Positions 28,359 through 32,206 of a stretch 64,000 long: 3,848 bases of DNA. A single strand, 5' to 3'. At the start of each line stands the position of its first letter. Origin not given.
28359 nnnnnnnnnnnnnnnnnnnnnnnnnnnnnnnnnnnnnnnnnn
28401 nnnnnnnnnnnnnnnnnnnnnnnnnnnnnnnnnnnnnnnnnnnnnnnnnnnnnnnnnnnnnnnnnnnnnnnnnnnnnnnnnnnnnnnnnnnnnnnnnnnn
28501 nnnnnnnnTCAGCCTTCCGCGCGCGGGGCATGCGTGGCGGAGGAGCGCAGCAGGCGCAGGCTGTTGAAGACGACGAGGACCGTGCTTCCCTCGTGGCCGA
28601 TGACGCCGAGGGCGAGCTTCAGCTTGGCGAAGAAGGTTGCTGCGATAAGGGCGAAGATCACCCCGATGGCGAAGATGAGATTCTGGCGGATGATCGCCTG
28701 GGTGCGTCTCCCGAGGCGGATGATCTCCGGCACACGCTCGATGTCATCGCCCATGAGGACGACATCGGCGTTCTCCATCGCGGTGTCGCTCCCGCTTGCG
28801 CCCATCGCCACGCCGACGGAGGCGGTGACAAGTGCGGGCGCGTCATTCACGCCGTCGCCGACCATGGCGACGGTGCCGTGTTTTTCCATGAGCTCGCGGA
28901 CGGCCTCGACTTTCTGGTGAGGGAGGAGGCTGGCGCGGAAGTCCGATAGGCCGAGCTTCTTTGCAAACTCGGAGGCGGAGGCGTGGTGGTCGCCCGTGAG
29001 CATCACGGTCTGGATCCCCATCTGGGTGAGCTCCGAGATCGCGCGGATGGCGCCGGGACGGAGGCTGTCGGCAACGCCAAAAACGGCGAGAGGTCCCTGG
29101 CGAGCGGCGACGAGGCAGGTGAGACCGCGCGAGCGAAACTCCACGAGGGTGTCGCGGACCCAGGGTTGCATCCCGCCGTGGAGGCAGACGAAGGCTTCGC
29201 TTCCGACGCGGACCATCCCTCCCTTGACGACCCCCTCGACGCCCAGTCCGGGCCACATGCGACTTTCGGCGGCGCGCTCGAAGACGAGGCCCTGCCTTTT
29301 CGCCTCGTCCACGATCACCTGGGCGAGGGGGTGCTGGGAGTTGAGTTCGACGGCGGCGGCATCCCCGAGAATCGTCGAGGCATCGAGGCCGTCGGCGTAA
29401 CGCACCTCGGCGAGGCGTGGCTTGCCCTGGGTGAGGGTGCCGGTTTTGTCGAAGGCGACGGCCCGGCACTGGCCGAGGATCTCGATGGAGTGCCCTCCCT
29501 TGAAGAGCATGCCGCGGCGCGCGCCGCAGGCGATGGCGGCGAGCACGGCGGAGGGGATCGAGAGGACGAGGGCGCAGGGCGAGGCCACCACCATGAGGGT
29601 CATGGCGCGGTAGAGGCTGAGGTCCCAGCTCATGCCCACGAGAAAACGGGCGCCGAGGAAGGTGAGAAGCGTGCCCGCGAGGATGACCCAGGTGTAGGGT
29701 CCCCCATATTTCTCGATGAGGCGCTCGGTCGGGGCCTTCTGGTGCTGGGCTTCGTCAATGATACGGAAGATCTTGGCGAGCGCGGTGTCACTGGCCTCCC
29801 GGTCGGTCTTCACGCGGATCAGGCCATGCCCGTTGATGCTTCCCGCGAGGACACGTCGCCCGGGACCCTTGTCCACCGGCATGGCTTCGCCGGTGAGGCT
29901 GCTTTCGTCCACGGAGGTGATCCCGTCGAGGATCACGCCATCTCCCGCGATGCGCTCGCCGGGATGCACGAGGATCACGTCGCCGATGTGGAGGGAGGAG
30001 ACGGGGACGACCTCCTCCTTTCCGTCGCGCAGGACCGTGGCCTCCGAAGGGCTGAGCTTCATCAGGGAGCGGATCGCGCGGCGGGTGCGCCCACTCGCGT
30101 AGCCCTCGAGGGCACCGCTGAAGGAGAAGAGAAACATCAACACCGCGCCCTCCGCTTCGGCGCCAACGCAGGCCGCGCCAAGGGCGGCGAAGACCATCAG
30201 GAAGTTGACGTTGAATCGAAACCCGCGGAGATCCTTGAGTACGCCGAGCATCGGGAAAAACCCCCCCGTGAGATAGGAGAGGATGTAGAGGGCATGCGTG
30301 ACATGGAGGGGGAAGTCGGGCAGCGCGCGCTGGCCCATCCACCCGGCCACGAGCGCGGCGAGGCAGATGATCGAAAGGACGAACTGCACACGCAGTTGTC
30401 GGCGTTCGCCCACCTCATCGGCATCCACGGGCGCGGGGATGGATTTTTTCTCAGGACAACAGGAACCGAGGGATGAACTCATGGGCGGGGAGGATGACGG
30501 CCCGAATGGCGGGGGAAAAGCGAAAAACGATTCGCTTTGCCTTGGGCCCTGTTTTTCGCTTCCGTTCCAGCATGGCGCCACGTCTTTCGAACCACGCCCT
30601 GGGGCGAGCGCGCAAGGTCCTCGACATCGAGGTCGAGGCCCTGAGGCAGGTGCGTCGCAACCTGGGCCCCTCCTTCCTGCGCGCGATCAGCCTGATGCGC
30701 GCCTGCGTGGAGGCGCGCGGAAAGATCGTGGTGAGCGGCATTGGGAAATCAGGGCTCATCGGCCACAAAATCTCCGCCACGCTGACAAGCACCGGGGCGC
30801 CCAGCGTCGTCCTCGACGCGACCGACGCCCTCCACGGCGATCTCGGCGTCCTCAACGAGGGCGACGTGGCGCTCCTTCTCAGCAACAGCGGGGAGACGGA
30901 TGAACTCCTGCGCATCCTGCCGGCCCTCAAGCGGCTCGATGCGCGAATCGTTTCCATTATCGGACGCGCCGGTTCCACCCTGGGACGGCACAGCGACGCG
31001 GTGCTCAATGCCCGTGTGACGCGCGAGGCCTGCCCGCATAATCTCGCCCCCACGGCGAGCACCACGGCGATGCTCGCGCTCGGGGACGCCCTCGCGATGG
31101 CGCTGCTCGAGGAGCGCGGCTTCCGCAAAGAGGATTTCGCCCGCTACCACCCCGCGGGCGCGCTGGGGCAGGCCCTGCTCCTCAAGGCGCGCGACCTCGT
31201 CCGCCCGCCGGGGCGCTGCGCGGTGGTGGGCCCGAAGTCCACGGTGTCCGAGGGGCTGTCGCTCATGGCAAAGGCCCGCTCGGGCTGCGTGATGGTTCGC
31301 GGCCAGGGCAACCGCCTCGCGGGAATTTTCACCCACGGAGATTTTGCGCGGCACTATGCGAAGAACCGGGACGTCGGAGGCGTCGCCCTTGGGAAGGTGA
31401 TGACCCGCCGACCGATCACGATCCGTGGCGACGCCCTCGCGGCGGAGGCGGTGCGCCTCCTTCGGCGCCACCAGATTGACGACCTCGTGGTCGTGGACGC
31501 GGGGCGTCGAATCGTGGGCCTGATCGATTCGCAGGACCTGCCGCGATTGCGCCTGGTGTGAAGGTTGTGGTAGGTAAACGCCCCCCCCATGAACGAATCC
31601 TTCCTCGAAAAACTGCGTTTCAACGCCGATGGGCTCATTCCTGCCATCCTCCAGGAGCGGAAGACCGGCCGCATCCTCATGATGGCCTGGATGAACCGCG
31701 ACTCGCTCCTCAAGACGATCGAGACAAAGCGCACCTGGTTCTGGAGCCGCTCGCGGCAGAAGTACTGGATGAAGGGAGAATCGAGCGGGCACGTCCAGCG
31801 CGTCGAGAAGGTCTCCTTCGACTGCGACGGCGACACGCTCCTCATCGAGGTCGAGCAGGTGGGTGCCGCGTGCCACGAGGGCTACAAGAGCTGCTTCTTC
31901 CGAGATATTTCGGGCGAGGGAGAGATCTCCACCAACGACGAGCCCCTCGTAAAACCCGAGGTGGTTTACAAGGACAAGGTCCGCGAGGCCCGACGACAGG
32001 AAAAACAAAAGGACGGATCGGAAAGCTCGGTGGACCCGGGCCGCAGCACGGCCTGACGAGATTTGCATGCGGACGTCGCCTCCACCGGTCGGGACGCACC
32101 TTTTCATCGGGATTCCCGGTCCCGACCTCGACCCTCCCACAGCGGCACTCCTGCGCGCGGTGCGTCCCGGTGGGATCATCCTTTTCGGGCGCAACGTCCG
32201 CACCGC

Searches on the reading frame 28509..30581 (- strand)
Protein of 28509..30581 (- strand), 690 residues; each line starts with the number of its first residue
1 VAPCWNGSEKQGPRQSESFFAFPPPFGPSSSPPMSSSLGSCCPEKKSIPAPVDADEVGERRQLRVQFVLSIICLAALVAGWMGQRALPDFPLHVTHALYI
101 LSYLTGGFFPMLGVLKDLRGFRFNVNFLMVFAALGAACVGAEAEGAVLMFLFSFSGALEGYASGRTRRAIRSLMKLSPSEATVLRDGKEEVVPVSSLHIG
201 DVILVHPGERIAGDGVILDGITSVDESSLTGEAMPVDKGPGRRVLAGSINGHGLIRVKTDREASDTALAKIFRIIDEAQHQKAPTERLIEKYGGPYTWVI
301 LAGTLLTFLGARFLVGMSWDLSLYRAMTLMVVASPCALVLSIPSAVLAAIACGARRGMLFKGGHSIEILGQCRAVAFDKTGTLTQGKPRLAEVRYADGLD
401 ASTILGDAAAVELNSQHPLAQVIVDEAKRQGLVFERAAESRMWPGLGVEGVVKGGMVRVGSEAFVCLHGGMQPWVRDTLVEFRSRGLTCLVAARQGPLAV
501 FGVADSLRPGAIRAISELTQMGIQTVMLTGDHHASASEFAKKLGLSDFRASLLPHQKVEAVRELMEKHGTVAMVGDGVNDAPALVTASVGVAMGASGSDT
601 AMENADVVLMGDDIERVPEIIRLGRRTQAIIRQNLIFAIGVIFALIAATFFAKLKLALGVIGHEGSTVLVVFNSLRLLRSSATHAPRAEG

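Call 9: search_protein_families(library=pfam, proteins=[window:28509-30581:-], max_evalue=0.001)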
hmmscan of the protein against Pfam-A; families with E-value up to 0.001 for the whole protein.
window:28509-30581:- (690 aa): 4 families
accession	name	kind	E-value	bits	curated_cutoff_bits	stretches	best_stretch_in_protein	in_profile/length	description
PF00122.25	E1-E2_ATPase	-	1.2e-49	168.7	28.1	1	175-355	1-180/181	E1-E2 ATPase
PF00702.32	Hydrolase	-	6.2e-31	108.7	26.4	1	373-585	2-188/191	haloacid dehalogenase-like hydrolase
PF08282.18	Hydrolase_3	-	4.9e-06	26.9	20.9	0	557-609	188-243/255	haloacid dehalogenase-like hydrolase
PF12710.13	HAD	-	9.4e-05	23.4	27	1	507-584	86-188/189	haloacid dehalogenase-like hydrolase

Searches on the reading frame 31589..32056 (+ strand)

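Call 11: search_protein_families(library=pfam, proteins=[window:31589-32056:+], max_evalue=0.001)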
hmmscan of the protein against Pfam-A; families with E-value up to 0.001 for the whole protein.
window:31589-32056:+ (155 aa): 1 family
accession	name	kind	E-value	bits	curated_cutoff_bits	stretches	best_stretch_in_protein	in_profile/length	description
PF01502.23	PRA-CH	-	2.7e-35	120.5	27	1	31-104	1-74/74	Phosphoribosyl-AMP cyclohydrolase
